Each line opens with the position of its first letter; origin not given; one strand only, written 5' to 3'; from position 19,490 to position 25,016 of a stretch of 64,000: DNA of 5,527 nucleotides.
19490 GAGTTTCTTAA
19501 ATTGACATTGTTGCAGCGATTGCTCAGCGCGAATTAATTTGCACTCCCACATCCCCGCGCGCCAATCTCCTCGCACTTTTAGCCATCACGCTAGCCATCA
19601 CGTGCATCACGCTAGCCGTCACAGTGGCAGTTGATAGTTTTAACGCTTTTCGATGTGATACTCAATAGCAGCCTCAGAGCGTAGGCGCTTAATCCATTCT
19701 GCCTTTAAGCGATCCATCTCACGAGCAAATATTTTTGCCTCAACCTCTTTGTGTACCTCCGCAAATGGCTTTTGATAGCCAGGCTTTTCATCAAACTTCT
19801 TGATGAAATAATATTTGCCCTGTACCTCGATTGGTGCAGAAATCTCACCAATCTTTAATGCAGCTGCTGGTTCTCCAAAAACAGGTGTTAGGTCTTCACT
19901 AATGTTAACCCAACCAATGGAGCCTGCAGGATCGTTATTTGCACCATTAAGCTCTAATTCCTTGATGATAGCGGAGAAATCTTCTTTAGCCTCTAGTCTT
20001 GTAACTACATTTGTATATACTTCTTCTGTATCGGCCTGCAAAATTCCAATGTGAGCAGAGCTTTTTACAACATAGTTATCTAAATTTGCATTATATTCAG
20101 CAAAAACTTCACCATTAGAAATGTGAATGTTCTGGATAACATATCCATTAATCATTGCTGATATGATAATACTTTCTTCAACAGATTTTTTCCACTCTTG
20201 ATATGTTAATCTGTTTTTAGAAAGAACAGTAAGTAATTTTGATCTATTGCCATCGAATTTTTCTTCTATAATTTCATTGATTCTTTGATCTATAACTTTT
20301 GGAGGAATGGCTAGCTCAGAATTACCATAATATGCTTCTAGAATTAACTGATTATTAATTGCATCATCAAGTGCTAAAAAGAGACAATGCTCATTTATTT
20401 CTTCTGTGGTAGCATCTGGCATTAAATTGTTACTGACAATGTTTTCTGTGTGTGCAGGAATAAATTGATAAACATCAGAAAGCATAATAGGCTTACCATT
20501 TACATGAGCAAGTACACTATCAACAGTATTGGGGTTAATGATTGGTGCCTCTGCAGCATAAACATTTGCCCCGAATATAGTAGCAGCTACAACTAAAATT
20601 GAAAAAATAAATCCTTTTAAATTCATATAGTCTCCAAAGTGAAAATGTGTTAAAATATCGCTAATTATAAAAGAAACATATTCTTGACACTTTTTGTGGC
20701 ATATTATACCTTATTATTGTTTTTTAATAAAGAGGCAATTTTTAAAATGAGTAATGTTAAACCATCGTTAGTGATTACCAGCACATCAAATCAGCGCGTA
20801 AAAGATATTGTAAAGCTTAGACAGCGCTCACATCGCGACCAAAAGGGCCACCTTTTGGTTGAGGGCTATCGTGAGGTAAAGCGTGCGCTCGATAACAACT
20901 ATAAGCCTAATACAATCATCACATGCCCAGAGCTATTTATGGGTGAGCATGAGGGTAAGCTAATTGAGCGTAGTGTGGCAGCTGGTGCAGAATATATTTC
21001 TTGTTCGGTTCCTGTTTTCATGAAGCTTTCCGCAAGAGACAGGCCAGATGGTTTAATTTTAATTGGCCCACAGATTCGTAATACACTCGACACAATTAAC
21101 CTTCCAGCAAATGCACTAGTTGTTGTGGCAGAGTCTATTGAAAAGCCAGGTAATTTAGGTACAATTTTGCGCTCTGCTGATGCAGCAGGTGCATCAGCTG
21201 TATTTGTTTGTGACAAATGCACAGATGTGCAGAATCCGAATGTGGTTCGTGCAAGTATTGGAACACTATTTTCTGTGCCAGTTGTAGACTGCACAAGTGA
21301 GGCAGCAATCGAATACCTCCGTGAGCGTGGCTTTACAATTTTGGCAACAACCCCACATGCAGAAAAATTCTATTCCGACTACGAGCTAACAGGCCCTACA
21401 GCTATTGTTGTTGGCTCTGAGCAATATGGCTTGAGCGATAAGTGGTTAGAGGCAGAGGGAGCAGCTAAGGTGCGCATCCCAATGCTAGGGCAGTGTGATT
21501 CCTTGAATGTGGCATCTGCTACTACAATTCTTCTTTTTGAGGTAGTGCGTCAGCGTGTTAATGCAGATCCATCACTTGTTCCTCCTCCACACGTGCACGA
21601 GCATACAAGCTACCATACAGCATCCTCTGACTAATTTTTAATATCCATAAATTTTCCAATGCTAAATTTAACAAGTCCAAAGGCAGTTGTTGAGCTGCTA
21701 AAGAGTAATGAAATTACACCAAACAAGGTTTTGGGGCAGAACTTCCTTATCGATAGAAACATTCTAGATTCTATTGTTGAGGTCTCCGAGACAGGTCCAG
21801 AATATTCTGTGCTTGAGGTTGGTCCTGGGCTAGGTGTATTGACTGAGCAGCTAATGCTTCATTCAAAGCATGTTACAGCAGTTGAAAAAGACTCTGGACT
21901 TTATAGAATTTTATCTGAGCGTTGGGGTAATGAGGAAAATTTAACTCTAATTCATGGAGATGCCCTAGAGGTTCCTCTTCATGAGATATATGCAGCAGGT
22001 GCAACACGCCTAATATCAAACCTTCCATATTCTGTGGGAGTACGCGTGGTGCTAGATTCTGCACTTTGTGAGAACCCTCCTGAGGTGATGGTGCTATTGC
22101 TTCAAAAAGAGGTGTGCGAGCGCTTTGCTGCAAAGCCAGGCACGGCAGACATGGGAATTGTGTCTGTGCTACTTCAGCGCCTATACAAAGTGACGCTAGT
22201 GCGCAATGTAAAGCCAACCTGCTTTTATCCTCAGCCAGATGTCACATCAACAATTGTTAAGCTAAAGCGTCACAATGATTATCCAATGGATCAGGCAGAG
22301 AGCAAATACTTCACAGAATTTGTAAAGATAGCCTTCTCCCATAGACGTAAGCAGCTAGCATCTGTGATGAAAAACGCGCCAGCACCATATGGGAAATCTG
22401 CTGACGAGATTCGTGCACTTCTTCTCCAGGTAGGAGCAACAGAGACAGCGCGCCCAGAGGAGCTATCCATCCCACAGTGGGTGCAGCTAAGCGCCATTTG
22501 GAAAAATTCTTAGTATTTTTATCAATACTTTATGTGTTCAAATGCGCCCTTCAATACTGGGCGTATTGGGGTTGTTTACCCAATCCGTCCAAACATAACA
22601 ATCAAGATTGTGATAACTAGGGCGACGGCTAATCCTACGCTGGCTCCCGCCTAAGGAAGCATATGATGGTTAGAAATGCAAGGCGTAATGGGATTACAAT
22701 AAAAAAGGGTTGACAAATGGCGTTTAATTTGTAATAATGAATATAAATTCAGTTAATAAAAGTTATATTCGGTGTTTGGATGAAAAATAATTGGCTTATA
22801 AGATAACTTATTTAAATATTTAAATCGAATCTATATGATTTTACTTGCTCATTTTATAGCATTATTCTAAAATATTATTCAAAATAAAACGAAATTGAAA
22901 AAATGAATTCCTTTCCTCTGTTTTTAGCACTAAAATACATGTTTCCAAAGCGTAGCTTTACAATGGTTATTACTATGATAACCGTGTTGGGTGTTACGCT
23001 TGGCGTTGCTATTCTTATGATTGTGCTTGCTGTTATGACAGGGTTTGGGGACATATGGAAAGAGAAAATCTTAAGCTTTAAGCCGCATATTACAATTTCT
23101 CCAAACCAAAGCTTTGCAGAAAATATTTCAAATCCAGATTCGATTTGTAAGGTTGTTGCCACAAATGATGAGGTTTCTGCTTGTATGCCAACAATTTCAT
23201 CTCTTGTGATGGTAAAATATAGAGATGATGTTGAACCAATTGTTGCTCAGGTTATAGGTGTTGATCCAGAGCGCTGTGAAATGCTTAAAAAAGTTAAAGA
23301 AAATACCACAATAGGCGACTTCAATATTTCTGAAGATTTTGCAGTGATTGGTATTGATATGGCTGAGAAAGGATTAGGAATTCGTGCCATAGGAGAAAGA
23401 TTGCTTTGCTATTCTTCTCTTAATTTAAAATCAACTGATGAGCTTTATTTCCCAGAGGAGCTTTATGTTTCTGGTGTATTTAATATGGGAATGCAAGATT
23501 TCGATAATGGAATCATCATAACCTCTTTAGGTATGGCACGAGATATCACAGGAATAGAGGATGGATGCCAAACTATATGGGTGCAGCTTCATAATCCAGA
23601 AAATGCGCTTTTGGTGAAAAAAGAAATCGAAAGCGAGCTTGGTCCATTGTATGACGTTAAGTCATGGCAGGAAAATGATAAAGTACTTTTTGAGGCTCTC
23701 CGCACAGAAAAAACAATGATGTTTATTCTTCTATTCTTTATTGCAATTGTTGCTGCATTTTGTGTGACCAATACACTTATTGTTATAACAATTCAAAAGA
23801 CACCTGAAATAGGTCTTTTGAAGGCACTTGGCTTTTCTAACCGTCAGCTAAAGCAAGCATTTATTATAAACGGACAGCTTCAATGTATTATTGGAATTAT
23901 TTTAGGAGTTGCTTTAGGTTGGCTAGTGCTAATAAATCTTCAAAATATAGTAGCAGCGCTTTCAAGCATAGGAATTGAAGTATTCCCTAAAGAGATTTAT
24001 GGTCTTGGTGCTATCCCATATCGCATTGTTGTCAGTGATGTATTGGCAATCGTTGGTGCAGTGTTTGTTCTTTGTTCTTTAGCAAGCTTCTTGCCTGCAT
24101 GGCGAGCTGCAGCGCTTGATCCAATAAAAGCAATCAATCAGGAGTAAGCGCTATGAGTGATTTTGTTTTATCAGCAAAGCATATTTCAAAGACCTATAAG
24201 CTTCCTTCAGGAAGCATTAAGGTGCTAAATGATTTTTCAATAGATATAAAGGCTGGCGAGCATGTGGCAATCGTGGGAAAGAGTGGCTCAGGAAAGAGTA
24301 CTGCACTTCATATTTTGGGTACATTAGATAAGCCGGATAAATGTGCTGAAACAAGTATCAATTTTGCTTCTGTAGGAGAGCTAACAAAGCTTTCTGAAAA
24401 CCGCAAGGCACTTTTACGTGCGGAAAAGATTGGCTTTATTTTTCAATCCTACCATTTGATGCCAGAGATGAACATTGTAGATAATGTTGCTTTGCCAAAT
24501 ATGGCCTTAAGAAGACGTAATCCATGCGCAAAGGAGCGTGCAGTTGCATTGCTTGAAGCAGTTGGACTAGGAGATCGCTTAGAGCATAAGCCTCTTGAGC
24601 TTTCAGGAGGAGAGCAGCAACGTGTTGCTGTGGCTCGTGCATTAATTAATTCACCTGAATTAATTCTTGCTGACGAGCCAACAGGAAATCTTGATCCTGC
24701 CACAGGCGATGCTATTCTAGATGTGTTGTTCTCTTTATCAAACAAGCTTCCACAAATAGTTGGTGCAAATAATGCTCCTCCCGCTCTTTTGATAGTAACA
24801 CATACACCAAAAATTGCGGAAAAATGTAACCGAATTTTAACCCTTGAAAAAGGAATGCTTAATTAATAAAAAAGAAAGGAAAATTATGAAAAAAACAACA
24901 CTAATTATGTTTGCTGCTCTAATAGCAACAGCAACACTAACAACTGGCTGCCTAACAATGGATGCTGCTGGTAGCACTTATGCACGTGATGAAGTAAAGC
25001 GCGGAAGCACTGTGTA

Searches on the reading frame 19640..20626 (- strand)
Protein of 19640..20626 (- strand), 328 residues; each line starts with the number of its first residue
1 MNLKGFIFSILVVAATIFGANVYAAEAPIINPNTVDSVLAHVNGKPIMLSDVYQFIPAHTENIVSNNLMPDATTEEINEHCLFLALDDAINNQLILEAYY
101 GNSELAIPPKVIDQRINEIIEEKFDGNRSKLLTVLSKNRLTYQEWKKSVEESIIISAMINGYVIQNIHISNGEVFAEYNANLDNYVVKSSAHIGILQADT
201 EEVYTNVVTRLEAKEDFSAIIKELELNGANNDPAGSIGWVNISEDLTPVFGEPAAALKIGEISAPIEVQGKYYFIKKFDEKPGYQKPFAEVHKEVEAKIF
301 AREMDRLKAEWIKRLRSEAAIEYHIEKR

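Call 74: search_protein_families(library=pfam, proteins=[window:19640-20626:-], max_evalue=0.00001)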
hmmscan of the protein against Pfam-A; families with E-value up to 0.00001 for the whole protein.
window:19640-20626:- (328 aa): 2 families
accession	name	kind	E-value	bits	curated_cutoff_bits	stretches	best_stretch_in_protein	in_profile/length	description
PF13145.12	Rotamase_2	-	3.5e-13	50.9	27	1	169-291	1-119/121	PPIC-type PPIASE domain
PF13624.11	SurA_N_3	-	6.4e-08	33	27.2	1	6-158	16-161/162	SurA-like N-terminal domain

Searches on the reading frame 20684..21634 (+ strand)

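Call 74: search_protein_families(library=pfam, proteins=[window:20684-21634:+], max_evalue=0.00001)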
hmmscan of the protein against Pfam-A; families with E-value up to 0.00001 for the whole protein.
window:20684-21634:+ (316 aa): 2 families
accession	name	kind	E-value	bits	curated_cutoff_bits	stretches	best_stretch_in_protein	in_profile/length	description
PF00588.24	SpoU_methylase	-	3e-36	125.1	29.7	1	145-285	2-142/142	SpoU rRNA Methylase family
PF22435.1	MRM3-like_sub_bind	-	8e-20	71.5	27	1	36-125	1-83/84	MRM3-like substrate binding domain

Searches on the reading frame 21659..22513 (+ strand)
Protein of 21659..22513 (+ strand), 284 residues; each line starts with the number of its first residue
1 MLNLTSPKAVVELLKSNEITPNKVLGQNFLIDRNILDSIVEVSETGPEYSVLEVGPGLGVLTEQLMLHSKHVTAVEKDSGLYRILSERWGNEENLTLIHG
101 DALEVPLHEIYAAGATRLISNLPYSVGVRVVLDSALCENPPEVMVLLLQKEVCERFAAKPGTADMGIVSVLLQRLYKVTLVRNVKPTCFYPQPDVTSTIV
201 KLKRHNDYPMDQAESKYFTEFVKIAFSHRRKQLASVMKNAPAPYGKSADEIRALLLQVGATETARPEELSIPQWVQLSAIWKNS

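Call 74: search_protein_families(library=pfam, proteins=[window:21659-22513:+], max_evalue=0.00001)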
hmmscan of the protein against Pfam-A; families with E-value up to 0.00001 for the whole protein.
window:21659-22513:+ (284 aa): 1 family
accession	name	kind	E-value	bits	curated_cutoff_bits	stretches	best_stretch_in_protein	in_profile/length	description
PF00398.26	RrnaAD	-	2.3e-49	168.3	24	1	22-240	5-226/263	Ribosomal RNA adenine dimethylase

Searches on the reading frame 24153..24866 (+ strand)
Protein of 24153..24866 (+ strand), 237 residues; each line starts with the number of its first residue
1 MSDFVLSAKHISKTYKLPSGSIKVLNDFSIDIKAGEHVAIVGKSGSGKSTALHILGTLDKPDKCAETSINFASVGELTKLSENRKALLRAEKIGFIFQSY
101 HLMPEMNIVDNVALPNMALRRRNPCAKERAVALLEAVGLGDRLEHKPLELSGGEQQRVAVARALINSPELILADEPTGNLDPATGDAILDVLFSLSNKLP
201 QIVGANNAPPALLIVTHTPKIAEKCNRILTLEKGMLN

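Call 58: find_encoding_contigs(protein=window:24153-24866:+, flank=10000, max_places=10)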
Protein window:24153-24866:+ (237 aa): 11 contigs read that carry it; 10 places shown.
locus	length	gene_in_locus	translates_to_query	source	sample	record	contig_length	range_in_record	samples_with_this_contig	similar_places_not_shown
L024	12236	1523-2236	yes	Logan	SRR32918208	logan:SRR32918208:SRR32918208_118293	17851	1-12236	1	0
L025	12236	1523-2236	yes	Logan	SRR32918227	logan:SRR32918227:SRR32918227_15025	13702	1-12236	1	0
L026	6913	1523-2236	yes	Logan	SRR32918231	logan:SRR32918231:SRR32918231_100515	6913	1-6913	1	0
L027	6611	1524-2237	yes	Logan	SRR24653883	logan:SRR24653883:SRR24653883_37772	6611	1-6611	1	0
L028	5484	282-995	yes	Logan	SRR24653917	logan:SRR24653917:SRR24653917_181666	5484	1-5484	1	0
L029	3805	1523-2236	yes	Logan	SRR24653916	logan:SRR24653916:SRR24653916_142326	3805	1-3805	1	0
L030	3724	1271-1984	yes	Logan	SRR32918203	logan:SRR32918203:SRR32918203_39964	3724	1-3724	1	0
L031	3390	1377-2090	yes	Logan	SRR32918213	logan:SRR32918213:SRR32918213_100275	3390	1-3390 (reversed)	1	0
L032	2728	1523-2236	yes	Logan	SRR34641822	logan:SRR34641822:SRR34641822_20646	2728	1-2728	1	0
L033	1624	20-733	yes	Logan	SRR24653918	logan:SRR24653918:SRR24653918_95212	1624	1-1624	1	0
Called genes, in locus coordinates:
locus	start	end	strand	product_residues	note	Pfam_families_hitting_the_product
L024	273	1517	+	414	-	PF12704:MacB_PCD, PF02687:FtsX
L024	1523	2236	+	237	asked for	PF00005:ABC_tran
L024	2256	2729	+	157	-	PF05433:Rick_17kDa_Anti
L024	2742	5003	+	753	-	PF01225:Mur_ligase, PF08245:Mur_ligase_M, PF02875:Mur_ligase_C, PF01565:FAD_binding_4, PF02873:MurB_C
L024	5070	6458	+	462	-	PF03721:UDPG_MGDP_dh_N, PF00984:UDPG_MGDP_dh, PF03720:UDPG_MGDP_dh_C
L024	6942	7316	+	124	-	PF11325:DUF3127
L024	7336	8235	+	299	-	PF17827:PrmC_N, PF06325:PrmA (weak), PF05175:MTS, PF13847:Methyltransf_31, PF01170:UPF0020 (weak), PF08241:Methyltransf_11 (weak), PF08242:Methyltransf_12 (weak), PF13649:Methyltransf_25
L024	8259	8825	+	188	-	PF13580:SIS_2, PF01380:SIS (weak)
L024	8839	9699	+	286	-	-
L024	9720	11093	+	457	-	PF00206:Lyase_1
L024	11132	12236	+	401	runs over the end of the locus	PF01594:AI-2E_transport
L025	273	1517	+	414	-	PF12704:MacB_PCD, PF02687:FtsX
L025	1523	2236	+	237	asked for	PF00005:ABC_tran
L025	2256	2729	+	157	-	PF05433:Rick_17kDa_Anti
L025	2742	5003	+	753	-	PF01225:Mur_ligase, PF08245:Mur_ligase_M, PF02875:Mur_ligase_C, PF01565:FAD_binding_4, PF02873:MurB_C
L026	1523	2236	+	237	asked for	PF00005:ABC_tran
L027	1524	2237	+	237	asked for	PF00005:ABC_tran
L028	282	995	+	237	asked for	PF00005:ABC_tran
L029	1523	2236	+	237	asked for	PF00005:ABC_tran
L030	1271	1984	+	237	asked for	PF00005:ABC_tran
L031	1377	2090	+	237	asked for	PF00005:ABC_tran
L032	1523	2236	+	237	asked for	PF00005:ABC_tran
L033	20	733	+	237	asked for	PF00005:ABC_tran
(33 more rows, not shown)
